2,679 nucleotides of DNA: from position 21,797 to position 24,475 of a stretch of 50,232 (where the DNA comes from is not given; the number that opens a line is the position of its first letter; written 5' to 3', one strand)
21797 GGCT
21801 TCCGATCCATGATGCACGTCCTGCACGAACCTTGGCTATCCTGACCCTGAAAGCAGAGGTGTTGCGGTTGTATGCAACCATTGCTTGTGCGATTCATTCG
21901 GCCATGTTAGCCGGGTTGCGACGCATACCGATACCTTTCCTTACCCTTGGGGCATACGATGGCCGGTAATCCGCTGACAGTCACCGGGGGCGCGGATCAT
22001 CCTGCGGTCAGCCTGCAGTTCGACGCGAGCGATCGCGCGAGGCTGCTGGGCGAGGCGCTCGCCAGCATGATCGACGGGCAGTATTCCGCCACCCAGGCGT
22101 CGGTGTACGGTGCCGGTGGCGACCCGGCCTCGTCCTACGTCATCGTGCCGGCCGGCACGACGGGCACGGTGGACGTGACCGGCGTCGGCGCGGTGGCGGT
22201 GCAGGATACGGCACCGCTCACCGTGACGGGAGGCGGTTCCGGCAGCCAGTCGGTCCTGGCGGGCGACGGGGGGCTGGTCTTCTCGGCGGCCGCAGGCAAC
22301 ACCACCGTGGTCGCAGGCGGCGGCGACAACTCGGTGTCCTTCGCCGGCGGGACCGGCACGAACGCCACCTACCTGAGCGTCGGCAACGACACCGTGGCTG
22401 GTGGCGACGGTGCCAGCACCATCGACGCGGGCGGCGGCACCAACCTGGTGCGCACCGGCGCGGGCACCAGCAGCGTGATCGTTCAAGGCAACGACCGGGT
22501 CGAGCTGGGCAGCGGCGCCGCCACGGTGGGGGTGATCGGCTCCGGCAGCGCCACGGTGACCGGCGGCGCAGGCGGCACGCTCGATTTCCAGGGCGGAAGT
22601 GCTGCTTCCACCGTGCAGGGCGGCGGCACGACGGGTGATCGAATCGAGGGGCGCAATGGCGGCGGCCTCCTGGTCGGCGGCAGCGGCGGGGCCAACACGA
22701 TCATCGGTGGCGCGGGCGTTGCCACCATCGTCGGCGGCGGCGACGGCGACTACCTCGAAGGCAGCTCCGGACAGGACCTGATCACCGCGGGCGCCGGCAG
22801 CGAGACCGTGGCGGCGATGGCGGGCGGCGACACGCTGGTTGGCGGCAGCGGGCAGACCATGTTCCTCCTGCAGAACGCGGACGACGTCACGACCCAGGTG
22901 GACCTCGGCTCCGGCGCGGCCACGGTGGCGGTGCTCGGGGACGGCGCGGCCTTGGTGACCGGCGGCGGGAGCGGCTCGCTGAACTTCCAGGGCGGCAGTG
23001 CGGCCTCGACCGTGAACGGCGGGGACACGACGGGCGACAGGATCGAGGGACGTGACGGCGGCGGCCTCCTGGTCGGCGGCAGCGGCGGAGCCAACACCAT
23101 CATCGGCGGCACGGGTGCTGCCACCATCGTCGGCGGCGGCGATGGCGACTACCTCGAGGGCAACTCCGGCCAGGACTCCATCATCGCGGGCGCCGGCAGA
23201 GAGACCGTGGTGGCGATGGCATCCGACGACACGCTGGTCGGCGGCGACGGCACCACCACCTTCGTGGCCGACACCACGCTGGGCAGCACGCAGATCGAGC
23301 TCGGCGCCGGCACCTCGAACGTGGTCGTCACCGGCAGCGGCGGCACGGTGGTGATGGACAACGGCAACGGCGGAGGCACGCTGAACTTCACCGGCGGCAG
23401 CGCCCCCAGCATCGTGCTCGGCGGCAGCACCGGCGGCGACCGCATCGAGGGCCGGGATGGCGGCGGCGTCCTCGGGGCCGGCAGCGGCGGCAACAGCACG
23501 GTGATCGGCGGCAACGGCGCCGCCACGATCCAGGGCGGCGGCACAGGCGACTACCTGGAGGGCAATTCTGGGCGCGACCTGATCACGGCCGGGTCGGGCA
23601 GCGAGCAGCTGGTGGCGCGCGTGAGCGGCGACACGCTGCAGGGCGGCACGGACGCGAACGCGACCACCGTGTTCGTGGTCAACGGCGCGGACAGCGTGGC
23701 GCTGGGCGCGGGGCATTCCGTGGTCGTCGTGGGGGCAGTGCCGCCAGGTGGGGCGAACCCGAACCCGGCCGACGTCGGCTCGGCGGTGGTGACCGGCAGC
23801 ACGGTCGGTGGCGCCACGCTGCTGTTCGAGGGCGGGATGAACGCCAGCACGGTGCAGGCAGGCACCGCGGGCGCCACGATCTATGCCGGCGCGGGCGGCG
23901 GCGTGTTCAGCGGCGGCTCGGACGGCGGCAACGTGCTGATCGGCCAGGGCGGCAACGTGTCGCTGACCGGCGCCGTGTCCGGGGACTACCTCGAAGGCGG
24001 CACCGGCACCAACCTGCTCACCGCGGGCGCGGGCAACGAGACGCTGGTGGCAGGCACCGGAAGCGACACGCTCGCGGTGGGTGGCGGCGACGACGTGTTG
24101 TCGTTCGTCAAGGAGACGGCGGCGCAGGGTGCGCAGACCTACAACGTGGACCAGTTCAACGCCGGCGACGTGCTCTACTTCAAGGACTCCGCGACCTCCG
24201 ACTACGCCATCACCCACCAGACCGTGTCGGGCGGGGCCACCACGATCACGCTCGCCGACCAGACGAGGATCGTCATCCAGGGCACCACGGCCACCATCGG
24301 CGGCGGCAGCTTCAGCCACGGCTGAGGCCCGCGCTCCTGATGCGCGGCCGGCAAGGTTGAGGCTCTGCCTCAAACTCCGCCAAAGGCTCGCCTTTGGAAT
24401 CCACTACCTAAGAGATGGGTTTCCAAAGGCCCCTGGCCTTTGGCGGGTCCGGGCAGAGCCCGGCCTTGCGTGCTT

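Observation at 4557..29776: Mosaic glycan-assembly island built around a secreted beta-roll repeat protein: candidate surface-layer/adhesin plus dedicated glycan system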

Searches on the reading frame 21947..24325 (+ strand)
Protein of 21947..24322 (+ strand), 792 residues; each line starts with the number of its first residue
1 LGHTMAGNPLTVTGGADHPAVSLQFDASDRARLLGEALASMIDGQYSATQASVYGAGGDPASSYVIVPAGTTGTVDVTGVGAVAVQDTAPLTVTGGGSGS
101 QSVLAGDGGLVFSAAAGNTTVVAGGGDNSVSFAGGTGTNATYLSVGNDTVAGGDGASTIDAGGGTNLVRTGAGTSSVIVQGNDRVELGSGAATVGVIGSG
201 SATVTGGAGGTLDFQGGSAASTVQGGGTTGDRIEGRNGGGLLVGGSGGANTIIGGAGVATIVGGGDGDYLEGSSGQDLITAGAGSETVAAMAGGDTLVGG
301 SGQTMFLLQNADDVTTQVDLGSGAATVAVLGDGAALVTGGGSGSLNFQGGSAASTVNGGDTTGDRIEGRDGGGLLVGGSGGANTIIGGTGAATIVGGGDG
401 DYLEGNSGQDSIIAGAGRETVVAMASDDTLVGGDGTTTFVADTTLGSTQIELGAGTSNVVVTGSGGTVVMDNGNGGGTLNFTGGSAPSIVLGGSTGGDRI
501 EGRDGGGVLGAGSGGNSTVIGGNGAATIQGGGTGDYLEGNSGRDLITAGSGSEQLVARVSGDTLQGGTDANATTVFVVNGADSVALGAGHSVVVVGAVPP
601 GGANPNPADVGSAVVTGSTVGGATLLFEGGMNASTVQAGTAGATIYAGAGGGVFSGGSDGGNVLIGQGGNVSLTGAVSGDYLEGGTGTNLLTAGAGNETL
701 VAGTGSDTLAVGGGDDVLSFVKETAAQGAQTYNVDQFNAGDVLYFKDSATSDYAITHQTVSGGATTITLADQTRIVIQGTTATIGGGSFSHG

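Call 6: search_protein_families(library=pfam, proteins=[window:21947-24322:+], max_evalue=0.01)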
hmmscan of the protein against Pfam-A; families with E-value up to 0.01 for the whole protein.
window:21947-24322:+ (792 aa): 1 family
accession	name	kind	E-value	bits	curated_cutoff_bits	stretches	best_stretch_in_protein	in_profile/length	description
PF00353.25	HemolysinCabind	-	5.1e-08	33.2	23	3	693-718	2-27/36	RTX calcium-binding nonapeptide repeat (4 copies)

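Call 9: find_encoding_contigs(protein=window:21959-24325:+, flank=10000, max_places=6)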
Protein window:21959-24325:+ (788 aa): no gene with exactly this product is on record in the collection.
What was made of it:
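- Tried and rejected: Exact-sequence look-up of the 788-aa protein: not on record (call 9).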

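Call 10: find_homologous_proteins(query=window:21959-24322:+, max_evalue=0.00001)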
Query window:21959-24322:+ (788 aa): 333 proteins with E <= 0.00001 among 8000 candidates; the best 120 are listed.
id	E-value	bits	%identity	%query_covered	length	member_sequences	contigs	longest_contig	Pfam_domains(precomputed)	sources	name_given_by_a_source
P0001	1.8e-105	372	43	98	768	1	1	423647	-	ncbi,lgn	-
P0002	1.7e-74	270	42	69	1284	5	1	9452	PF00353.26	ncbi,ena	-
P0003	9.2e-74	267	37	70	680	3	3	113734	PF00353.26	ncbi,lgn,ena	-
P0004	5.9e-73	264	39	71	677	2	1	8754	-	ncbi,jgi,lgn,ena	jgi:Ca2+-binding RTX toxin-like protein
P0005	3.5e-66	242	38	75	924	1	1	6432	PF00353.26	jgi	jgi:hypothetical protein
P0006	3.3e-60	222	39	71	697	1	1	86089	-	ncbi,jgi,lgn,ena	jgi:serralysin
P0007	2.6e-52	196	39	51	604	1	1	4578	PF00353.26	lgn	-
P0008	3.1e-41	160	37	71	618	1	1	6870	-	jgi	jgi:Ca2+-binding RTX toxin-like protein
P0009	1.9e-27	114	27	79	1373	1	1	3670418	PF08548.18,PF00353.26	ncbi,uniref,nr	ncbi:M10 family metallopeptidase C-terminal domain-containing protein [Pseudoroseomonas cervicalis]|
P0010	7.4e-27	112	26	87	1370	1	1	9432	PF00353.26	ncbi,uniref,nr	ncbi:hypothetical protein BKE38_27935 [Pseudoroseomonas deserti]|uniref:Calcium-binding protein n=1 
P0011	1.1e-25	108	30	60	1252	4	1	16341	PF08548.18,PF00353.26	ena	-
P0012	3.0e-25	107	36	47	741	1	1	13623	PF00353.26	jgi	jgi:Ca2+-binding RTX toxin-like protein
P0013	3.4e-23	100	37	51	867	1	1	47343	PF09471.16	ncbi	-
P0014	5.4e-22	96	31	61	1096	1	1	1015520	PF00353.26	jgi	jgi:Ca2+-binding RTX toxin-like protein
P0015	1.4e-21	95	32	37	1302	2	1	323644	PF00353.26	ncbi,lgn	-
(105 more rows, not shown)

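Call 11: find_encoding_contigs(protein=P0001, flank=10000, max_places=3)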
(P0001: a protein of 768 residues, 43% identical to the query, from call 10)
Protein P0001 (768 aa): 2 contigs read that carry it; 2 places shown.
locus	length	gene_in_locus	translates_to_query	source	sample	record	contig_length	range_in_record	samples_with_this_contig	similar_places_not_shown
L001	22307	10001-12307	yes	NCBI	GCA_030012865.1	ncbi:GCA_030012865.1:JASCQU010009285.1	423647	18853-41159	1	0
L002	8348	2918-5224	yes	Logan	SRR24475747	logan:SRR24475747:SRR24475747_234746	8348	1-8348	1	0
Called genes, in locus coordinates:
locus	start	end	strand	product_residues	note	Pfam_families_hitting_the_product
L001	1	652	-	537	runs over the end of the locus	PF00353:HemolysinCabind (faint)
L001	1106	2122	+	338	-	PF08240:ADH_N, PF00107:ADH_zinc_N, PF13602:ADH_zinc_N_2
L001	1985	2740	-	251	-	-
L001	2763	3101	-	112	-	-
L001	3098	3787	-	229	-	PF01656:CbiA, PF07015:VirC1, PF09140:MipZ (faint), PF10609:ParA (weak), PF13614:AAA_31 (weak)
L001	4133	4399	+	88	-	PF01527:HTH_Tnp_1, PF13384:HTH_23, PF13551:HTH_29, PF01978:TrmB (faint), PF13518:HTH_28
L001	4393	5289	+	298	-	PF13276:HTH_21, PF00665:rve, PF13683:rve_3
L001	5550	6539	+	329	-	-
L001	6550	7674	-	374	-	-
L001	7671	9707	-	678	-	-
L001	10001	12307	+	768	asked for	-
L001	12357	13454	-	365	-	PF04577:Glyco_transf_61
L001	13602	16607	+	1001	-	PF13641:Glyco_tranf_2_3, PF00535:Glycos_transf_2, PF13439:Glyco_transf_4 (weak), PF13692:Glyco_trans_1_4 (weak)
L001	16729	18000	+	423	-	PF00872:Transposase_mut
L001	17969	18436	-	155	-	PF13358:DDE_3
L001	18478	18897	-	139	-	PF13384:HTH_23, PF13518:HTH_28, PF13551:HTH_29, PF13565:HTH_32, PF13592:HTH_33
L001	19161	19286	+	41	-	-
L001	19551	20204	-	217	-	PF01695:IstB_IS21, PF00308:Bac_DnaA (weak), PF02562:PhoH (weak)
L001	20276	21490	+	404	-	PF00872:Transposase_mut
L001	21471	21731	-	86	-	-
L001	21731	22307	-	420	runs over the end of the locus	PF13384:HTH_23 (weak), PF13551:HTH_29, PF13936:HTH_38 (weak), PF00665:rve, PF22483:Mu-transpos_C_2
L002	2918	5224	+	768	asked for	-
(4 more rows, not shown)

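Call 12: find_encoding_contigs(protein=P0003, flank=10000, max_places=3)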
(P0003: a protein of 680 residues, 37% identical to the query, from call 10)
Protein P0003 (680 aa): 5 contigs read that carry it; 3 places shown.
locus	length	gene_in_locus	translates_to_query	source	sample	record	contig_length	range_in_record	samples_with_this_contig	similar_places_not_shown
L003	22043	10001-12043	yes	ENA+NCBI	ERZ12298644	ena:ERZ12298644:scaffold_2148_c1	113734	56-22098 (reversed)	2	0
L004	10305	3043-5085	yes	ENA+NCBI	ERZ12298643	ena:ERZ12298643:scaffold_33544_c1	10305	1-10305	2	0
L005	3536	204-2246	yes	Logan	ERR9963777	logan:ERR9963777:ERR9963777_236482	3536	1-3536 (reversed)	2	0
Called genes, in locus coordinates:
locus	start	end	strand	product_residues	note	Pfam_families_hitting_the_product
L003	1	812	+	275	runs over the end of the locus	PF12911:OppC_N (weak), PF00528:BPD_transp_1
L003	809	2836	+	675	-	PF00005:ABC_tran, PF00006:ATP-synt_ab (faint), PF02463:SMC_N (faint), PF13191:AAA_16 (faint), PF13304:AAA_21 (faint), PF08352:oligo_HPY, PF00005:ABC_tran, PF08352:oligo_HPY, +1 more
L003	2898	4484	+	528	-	PF00890:FAD_binding_2 (weak), PF07992:Pyr_redox_2, PF12831:FAD_oxidored, PF13738:Pyr_redox_3 (faint), PF04324:Fer2_BFD (faint)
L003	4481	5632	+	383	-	PF01266:DAO, PF01494:FAD_binding_3 (faint), PF03486:HI0933_like (faint), PF07992:Pyr_redox_2 (faint), PF12831:FAD_oxidored (weak), PF13450:NAD_binding_8 (weak)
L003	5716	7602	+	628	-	-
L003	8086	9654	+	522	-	-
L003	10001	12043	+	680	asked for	PF00353:HemolysinCabind (faint)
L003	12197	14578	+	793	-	PF00535:Glycos_transf_2, PF13641:Glyco_tranf_2_3, PF13692:Glyco_trans_1_4, PF00534:Glycos_transf_1 (weak)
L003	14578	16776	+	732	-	-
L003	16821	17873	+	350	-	-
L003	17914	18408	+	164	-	-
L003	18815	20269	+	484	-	-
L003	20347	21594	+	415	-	PF04577:Glyco_transf_61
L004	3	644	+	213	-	?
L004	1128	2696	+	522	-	-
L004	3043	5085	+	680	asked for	PF00353:HemolysinCabind (faint)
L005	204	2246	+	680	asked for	PF00353:HemolysinCabind (faint)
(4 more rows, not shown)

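Call 13: find_encoding_contigs(protein=P0006, flank=10000, max_places=2)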
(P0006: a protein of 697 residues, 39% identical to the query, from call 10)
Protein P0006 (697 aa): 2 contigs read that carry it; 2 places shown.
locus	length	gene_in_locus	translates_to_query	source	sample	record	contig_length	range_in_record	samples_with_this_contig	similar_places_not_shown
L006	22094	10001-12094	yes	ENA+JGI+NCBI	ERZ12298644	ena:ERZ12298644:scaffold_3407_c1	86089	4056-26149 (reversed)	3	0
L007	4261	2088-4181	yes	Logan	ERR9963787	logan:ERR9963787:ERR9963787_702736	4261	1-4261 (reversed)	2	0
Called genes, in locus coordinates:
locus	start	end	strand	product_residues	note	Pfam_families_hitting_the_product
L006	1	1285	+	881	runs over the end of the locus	-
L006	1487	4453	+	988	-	-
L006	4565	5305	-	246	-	-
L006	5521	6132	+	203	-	PF00691:OmpA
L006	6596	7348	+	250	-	PF13672:PP2C_2, PF07228:SpoIIE (weak)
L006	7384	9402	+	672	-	PF00069:Pkinase, PF01636:APH (faint), PF07714:PK_Tyr_Ser-Thr, PF03109:ABC1 (weak), PF14326:DUF4384 (weak)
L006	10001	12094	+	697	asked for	-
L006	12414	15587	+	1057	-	PF00535:Glycos_transf_2, PF13641:Glyco_tranf_2_3 (weak)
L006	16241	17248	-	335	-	PF01209:Ubie_methyltran (weak), PF13489:Methyltransf_23, PF13847:Methyltransf_31, PF08241:Methyltransf_11, PF08242:Methyltransf_12, PF13649:Methyltransf_25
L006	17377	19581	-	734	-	-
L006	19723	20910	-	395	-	PF00724:Oxidored_FMN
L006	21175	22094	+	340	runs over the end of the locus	PF12833:HTH_18, PF00165:HTH_AraC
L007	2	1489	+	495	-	?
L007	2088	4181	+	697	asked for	-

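Call 14: find_encoding_contigs(protein=P0002, flank=10000, max_places=2)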
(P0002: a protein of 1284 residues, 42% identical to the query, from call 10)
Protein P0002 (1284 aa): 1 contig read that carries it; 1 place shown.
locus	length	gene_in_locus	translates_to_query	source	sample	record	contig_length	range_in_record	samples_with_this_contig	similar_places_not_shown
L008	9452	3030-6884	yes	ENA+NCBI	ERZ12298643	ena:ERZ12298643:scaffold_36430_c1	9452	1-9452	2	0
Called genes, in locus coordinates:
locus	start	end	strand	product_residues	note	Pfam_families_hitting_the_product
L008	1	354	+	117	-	?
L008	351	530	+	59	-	-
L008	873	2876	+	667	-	-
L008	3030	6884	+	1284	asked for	PF00353:HemolysinCabind (faint)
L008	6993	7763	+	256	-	PF16955:OFeT_1 (weak)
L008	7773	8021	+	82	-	-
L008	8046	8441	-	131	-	PF12840:HTH_20 (weak), PF01022:HTH_5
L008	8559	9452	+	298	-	?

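Call 15: find_encoding_contigs(protein=P0004, flank=10000, max_places=2)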
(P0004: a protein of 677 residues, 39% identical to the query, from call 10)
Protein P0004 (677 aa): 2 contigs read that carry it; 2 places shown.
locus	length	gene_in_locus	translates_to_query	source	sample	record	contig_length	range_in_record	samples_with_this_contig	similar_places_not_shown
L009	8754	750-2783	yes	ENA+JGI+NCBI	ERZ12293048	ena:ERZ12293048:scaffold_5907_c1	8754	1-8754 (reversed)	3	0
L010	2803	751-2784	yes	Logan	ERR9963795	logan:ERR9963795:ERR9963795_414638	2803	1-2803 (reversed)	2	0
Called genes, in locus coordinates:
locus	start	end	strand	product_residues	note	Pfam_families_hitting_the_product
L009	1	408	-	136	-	?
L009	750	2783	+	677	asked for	-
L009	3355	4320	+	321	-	-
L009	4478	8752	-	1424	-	?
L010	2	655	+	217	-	?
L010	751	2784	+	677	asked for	-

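Call 21: search_protein_families(library=ncbifam, proteins=[window:21959-24322:+], max_evalue=0.01)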
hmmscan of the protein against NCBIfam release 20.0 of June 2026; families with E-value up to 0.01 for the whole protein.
window:21959-24322:+ (788 aa): 4 families
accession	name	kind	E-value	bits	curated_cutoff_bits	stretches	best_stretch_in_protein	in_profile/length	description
NF046115.1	Ca_rpt_SMc04171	equivalog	9.7e-11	41.5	625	1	444-751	250-527/574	SMc04171 family calcium-binding repeat protein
NF033943.0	RTX_toxin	subfamily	2.5e-10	39.2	1000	1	625-753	710-834/930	RTX family hemolysin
NF050046.1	PueAB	exception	3.1e-05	22.6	670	1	663-768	493-596/616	polyurethane esterase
NF053766.1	ZapA_metallo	exception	0.00018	20.7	940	2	248-313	333-398/483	ZapA family metalloprotease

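Call 73: search_protein_families(library=pfam, proteins=[L001:12357-13451:-], max_evalue=5)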
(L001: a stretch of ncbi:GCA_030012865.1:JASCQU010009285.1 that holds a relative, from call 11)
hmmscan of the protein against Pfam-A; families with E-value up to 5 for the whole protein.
L001:12357-13451:- (364 aa): 1 family
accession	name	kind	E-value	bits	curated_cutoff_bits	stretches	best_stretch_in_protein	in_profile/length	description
PF04577.19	Glyco_transf_61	-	1.4e-21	77.6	27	1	128-301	1-137/137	Glycosyltransferase 61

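Call 79: predict_structure(alignment_id=A4)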
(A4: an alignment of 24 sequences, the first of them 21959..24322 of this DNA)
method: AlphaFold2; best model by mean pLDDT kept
length: 788 residues; sequences in the alignment: 24
mean_pLDDT: 86.8   pTM: 0.67
mean pLDDT of the five models: 86.8, 86.7, 86.0, 85.8, 83.8
residues with pLDDT >= 90: 389; 70-90: 325; 50-70: 71; < 50: 3
segments of 3 or more residues with pLDDT < 50: none
pLDDT, mean of each block of 10 residues (from residue 1): 69 73 80 85 68 64 86 89 86 88 92 92 92 93 94 93 95 96 95 95 88 96 88 95 93 95 94 94 92 94 78 89 85 76 87 85 88 89 90 91 88 89 86 83 80 81 67 82 85 87 90 92 92 91 90 88 80 81 85 61 60 68 88 88 92 92 93 94 94 93 92 88 76 93 94 93 92 89 90
secondary structure, 60 per line:
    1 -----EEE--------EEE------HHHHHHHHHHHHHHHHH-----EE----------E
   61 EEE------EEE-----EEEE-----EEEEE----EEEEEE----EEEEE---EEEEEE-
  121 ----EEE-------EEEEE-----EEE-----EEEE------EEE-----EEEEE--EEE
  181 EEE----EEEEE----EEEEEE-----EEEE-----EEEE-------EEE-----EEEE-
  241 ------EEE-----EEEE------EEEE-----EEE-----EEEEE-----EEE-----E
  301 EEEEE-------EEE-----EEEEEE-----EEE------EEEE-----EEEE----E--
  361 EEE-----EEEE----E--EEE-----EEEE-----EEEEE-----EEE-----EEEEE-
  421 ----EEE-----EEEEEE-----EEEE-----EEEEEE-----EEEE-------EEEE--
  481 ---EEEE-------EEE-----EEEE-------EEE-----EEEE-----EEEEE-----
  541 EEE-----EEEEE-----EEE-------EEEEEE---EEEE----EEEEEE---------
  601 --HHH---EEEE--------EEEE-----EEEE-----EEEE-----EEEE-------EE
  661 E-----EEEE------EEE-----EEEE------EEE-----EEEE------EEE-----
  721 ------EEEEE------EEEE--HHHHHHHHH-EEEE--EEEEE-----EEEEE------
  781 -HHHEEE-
elements in order (helices of 4 or more, strands of 3 or more residues): E6-8 E17-19 H26-42 E60-63 E70-72 E78-81 E87-91 E96-101 E106-110 E114-119 E125-127 E135-139 E145-147 E153-156 E163-165 E171-175 E178-183 E188-192 E197-202 E208-211 E217-220 E228-230 E236-239 E247-249 E255-258 E265-268 E274-276 E282-286 E292-294 E300-305 E313-315 E321-326 E332-334 E341-344 E350-353 E361-363 E369-372 E380-382 E388-391 E397-401 E407-409 E415-419 E425-427 E433-438 E444-447 E453-458 E464-467 E475-478 E484-487 E495-497 E503-506 E514-516 E522-525 E531-535 E541-543 E549-553 E559-561 E569-574 E578-581 E586-591 E609-612 E621-624 E630-633 E639-642 E648-651 E659-661 E667-670 E677-679 E685-688 E695-697 E703-706 E713-715 E727-731 E738-741 H744-752 E754-757 E760-764 E770-774 E785-787
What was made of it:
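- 21959..24325 (+): 788-aa Gly/Thr/Ser-rich, Cys-free beta-roll protein with four ~133-aa repeats; predicted type I secretion cargo. AlphaFold2 pLDDT 86.8, one continuous solenoid over residues 60-720 (call 79).
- On RTX proteins / type I secretion cargo: The AlphaFold2 model has pLDDT 86.8, with strands about every 9 residues over 60-720 (call 79).
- The model shows a single uniform beta-roll from residue 60 to 720, with no catalytic domain (call 79).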

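Call 82: fold_search(model_id=the predicted structure, library=pdb)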
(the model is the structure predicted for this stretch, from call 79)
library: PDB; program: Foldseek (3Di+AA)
matches with E <= 10: 179; with E <= 0.001: 5
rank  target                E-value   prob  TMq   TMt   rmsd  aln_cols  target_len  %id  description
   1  2zj6                  2.2e-04  1.00  0.14  0.17  17.2       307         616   18  Crystal structure of D337A mutant of Pseudomonas sp. MIS38 lipase (released 2008-12-02)
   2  2z8z                  2.6e-04  1.00  0.14  0.17  16.9       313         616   18  Crystal structure of a platinum-bound S445C mutant of Pseudomonas sp. MIS38 lipase (released 2007-10-30)
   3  2zvd_A                4.8e-04  1.00  0.14  0.18  17.2       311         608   17  Crystal structure of Pseudomonas sp. MIS38 lipase in an open conformation (released 2009-11-10)
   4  2z8x                  6.7e-04  1.00  0.14  0.17  17.1       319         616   17  Crystal structure of extracellular lipase from Pseudomonas sp. MIS38 (released 2007-10-30)
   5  2zj7                  8.8e-04  1.00  0.14  0.17  17.0       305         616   18  Crystal structure of D157A mutant of Pseudomonas sp. MIS38 lipase (released 2008-12-02)
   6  3a6z_A                1.2e-03  1.00  0.14  0.17  17.3       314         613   18  Crystal structure of Pseudomonas sp. MIS38 lipase (PML) in the open conformation following dialysis against Ca-free bu (released 2010-05-26)
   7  5n8p_A                3.2e-03  0.66  0.17  0.17  28.5       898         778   16  S-layer protein RsaA from C. crescentus (released 2017-04-12)
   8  6p5t_D                3.2e-03  0.44  0.15  0.15  30.3       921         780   16  Surface-layer (S-layer) RsaA protein from Caulobacter crescentus bound to strontium and iodide (released 2020-01-15)
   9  7usl_C                3.6e-03  0.75  0.17  0.19  23.2       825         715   16  Integrin alphaM/beta2 ectodomain in complex with adenylate cyclase toxin RTX751 and M1F5 Fab (released 2022-08-17)
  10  7rah_E                3.9e-03  0.99  0.17  0.30  12.3       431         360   18  Adenylate cyclase toxin RTX domain fragment bound to M1H5 Fab and M2B10 Fab (released 2021-09-15)
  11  6p5t_C                4.9e-03  0.63  0.18  0.18  29.1       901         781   16  Surface-layer (S-layer) RsaA protein from Caulobacter crescentus bound to strontium and iodide (released 2020-01-15)
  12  6p5t_A                8.2e-03  0.75  0.21  0.21  26.6       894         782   16  Surface-layer (S-layer) RsaA protein from Caulobacter crescentus bound to strontium and iodide (released 2020-01-15)
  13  7koh_A                1.2e-02  0.28  0.14  0.18  25.8       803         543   14  Crystal structure of antigen 43 from Escherichia coli EDL933 (released 2022-03-09)
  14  6z7p_A                1.9e-02  0.63  0.21  0.17  28.1       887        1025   16  Composite model of the Caulobacter crescentus S-layer bound to the O-antigen of lipopolysaccharide (released 2020-07-15)
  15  6p5t_B                1.9e-02  0.57  0.20  0.21  26.1       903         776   16  Surface-layer (S-layer) RsaA protein from Caulobacter crescentus bound to strontium and iodide (released 2020-01-15)
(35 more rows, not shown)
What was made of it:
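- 21959..24325 (+): Foldseek hits to the T1SS lipase beta-roll, RsaA, CyaA RTX and AlgE R-modules (call 82).
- On RTX proteins / type I secretion cargo: Foldseek gives probability 1.0 to the T1SS lipase beta-roll and 0.99 to the CyaA RTX domain (call 82).
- On RsaA-type S-layer system (Caulobacter): Foldseek to 5n8p/6p5t/6z7p gives E 3e-3 to 2e-2 and TM 0.15-0.21 (call 82).
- Closest known: Caulobacter RsaA S-layer: type I export. Same: RsaA is among the structural matches (call 82).
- It has a beta-roll model and matches to T1SS cargo structures (calls 79, 82). RsaA is among the fold matches (call 82). AlgE R-modules appear among the fold matches (call 82).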

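Call 88: search_protein_families(library=padloc, proteins=[window:21959-24322:+], max_evalue=0.001)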
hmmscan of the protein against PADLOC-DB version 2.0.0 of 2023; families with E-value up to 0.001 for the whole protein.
window:21959-24322:+ (788 aa): 0 families
